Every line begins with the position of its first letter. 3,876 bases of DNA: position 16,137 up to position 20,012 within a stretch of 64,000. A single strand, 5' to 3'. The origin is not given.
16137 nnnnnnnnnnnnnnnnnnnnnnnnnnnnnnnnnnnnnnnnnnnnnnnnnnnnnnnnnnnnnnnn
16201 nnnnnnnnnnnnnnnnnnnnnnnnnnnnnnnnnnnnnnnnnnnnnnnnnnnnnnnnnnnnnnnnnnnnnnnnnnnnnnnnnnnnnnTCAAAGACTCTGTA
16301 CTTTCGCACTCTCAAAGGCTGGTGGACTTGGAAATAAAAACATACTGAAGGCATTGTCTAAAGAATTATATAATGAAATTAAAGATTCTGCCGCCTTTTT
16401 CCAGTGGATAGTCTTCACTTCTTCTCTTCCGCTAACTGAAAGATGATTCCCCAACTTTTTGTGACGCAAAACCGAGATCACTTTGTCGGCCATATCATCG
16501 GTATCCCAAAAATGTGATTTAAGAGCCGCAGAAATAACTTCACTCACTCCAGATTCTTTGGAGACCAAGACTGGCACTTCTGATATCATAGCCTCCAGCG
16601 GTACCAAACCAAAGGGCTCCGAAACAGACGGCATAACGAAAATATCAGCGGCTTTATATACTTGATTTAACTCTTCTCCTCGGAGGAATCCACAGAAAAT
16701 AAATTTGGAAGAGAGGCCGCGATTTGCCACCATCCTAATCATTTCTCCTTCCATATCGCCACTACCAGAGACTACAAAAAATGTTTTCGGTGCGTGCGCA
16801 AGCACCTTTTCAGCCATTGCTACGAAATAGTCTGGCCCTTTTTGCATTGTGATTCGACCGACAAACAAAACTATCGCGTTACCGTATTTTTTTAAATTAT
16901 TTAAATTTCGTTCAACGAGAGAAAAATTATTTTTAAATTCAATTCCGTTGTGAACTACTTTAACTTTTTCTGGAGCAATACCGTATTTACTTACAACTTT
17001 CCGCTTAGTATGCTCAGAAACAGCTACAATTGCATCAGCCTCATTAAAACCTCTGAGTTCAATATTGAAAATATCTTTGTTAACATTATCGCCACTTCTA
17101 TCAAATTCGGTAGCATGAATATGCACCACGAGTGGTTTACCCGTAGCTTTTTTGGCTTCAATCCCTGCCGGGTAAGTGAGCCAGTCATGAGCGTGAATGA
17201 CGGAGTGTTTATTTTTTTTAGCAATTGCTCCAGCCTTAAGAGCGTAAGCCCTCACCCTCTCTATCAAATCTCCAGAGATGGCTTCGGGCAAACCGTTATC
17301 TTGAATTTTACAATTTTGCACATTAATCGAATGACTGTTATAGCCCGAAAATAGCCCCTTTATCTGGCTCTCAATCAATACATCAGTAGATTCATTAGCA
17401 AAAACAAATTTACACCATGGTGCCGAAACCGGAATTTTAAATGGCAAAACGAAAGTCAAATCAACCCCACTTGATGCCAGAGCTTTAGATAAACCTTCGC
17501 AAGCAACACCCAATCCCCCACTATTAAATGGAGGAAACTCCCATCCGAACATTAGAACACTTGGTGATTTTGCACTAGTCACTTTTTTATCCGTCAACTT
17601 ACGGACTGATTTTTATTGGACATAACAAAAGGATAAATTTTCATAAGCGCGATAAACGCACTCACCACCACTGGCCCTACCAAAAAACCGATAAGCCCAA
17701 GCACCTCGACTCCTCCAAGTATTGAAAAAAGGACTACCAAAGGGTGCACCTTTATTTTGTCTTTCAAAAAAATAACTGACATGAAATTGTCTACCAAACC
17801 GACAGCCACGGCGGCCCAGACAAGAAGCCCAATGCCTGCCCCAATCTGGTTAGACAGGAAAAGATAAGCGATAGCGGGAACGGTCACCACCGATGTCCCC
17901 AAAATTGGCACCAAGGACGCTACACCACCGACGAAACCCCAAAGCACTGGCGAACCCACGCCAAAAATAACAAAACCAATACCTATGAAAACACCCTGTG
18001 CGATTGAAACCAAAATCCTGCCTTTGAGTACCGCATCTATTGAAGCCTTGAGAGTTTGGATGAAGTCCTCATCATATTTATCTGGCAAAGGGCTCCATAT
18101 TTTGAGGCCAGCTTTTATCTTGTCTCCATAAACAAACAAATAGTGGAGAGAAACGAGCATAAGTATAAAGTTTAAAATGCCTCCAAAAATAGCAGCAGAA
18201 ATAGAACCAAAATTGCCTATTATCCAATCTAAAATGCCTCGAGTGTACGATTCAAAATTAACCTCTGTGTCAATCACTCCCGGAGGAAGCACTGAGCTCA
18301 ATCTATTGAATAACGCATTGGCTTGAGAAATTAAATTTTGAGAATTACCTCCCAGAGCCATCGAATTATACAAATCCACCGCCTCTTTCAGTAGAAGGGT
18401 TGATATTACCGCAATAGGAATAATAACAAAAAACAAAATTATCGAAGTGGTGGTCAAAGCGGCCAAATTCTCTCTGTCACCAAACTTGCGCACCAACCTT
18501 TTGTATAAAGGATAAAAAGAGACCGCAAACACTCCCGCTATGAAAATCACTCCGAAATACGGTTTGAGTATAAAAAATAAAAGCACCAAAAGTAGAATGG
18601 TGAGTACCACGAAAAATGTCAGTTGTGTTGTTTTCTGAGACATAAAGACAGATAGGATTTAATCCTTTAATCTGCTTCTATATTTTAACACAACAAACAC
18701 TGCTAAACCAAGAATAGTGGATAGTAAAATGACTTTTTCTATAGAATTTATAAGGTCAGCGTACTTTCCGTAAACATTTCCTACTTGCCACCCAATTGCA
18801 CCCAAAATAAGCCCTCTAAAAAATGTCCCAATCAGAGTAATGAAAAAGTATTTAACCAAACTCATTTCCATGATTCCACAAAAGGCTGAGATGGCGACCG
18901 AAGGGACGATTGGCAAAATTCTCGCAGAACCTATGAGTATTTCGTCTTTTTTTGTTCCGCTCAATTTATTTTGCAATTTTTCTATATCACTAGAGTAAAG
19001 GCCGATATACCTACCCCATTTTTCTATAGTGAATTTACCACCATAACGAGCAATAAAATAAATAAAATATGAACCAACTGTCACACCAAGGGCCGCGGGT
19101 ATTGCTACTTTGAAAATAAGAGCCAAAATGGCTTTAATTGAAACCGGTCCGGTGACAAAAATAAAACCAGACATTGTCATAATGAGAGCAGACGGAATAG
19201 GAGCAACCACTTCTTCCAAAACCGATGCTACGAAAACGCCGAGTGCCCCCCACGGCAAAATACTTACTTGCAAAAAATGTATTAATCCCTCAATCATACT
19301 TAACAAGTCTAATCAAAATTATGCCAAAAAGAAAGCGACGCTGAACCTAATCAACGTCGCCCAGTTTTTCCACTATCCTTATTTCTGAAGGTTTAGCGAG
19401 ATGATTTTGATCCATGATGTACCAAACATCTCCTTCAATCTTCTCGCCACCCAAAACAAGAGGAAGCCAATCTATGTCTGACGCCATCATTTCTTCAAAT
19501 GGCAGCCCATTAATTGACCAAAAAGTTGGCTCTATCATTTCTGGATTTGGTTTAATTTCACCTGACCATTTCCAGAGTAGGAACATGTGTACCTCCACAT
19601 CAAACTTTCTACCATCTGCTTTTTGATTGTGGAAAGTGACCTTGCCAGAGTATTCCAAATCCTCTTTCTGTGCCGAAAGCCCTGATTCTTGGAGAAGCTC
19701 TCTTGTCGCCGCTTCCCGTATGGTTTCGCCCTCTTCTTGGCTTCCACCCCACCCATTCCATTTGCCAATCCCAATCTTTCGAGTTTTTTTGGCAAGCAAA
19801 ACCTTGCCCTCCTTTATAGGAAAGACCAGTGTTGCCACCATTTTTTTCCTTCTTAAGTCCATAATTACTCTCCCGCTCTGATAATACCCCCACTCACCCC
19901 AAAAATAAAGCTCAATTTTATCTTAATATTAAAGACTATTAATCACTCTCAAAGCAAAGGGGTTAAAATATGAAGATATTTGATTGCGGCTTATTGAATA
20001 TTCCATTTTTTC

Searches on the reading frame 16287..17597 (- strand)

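Call 10: search_protein_families(library=pfam, proteins=[window:16287-17597:-], max_evalue=0.00001)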
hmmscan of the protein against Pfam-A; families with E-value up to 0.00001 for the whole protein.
window:16287-17597:- (436 aa): 6 families
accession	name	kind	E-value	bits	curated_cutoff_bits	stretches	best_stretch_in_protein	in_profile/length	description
PF00534.26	Glycos_transf_1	-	3.9e-31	108.3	26.4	1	236-391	11-170/172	Glycosyl transferases group 1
PF13692.12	Glyco_trans_1_4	-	6.7e-26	91.7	27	1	242-378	3-141/142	Glycosyl transferases group 1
PF13439.12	Glyco_transf_4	-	3.5e-22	79.7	28.5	1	27-220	2-167/170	Glycosyltransferase Family 4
PF20706.3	GT4-conflict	-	3.7e-18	66.1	26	1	158-376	113-335/385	Family 4 Glycosyltransferase in conflict systems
PF08323.17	Glyco_transf_5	-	2.8e-17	63.7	22.7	1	14-205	2-228/239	Starch synthase catalytic domain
PF13579.12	Glyco_trans_4_4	-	1.3e-15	58.5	29.7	1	27-218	1-158/158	Glycosyl transferase 4-like domain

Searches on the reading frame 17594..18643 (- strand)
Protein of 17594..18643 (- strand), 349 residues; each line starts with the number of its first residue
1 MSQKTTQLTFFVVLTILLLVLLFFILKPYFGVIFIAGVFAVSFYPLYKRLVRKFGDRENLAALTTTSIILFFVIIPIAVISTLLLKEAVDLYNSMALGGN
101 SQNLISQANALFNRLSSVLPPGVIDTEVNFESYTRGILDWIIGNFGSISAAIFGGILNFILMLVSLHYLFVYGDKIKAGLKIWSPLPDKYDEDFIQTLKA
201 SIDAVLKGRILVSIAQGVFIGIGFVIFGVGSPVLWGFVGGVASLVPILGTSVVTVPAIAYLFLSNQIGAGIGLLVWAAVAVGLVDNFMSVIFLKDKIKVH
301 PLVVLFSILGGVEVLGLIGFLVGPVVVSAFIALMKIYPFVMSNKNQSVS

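Call 10: search_protein_families(library=pfam, proteins=[window:17594-18643:-], max_evalue=0.00001)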
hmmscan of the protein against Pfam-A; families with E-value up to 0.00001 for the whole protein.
window:17594-18643:- (349 aa): 1 family
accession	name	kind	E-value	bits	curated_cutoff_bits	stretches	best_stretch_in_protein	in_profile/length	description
PF01594.21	AI-2E_transport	-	3.2e-47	161.8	34.3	1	12-337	4-326/327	AI-2E family transporter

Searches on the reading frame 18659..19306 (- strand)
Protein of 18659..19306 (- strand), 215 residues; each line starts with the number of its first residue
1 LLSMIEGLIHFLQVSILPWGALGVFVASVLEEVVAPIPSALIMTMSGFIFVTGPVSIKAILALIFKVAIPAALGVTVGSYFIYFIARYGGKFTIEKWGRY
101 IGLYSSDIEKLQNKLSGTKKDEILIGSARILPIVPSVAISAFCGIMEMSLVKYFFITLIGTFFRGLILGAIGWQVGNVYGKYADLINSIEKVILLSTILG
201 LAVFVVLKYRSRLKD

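Call 10: search_protein_families(library=pfam, proteins=[window:18659-19306:-], max_evalue=0.00001)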
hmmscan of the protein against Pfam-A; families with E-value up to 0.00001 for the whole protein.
window:18659-19306:- (215 aa): 1 family
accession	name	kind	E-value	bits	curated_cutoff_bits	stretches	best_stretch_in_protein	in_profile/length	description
PF09335.16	VTT_dom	-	1.3e-15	58.4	33.9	1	37-173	1-122/123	VTT domain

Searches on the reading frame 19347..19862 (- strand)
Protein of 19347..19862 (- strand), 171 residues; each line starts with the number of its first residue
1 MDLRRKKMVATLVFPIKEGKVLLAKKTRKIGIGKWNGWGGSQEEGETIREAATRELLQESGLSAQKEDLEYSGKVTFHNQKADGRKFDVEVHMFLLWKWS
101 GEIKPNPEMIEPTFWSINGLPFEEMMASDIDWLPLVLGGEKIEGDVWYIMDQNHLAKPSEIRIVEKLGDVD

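Call 10: search_protein_families(library=pfam, proteins=[window:19347-19862:-], max_evalue=0.00001)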
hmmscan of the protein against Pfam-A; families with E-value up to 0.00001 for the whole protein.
window:19347-19862:- (171 aa): 1 family
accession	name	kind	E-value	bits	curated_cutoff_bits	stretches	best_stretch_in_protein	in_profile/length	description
PF00293.34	NUDIX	-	4.9e-13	49.7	21.1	1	8-124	3-122/134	NUDIX domain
